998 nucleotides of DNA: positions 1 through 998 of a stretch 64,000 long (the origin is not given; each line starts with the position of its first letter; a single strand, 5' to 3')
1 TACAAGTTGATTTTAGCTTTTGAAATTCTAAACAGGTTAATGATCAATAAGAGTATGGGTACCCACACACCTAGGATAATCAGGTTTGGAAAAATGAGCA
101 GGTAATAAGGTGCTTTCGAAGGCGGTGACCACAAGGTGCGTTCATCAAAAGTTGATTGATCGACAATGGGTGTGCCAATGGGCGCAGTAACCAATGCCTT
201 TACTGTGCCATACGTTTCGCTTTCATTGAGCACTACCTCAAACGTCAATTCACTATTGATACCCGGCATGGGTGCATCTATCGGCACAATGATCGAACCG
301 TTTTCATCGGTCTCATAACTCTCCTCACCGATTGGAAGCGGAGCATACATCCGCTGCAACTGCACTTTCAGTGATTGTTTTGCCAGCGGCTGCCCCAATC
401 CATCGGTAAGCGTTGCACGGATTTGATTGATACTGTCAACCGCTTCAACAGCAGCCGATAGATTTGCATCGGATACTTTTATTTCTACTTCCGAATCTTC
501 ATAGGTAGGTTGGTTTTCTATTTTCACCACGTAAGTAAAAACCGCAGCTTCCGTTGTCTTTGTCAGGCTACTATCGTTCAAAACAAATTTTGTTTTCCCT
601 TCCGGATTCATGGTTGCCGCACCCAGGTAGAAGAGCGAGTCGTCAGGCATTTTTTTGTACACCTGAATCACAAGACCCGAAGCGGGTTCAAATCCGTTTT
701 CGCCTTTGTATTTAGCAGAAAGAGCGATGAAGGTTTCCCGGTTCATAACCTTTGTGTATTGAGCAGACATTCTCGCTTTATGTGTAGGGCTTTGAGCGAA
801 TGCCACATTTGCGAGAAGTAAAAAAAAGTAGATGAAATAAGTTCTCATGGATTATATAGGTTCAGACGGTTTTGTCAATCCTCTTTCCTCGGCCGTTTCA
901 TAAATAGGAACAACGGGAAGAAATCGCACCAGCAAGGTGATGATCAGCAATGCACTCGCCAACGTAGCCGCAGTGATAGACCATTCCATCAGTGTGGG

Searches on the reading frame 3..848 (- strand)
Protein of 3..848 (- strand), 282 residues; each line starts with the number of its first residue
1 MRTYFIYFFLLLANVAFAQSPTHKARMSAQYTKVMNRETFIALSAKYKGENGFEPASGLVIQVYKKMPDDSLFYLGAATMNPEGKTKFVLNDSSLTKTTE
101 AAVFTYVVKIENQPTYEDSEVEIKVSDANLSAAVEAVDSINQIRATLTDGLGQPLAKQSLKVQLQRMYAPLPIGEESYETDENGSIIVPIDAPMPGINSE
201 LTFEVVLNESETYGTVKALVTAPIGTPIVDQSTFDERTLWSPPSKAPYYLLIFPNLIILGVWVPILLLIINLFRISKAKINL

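Call 44: search_protein_families(library=pfam, proteins=[window:3-848:-], max_evalue=0.1)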
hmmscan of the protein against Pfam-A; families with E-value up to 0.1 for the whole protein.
window:3-848:- (282 aa): 2 families
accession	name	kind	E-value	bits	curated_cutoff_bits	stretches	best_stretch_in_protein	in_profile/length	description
PF17789.7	MG4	-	0.0086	16.7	24.7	0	143-209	18-77/95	Macroglobulin domain MG4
PF02369.22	Big_1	-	0.036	14.6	34.9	0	141-190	19-66/93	Bacterial Ig-like domain (group 1)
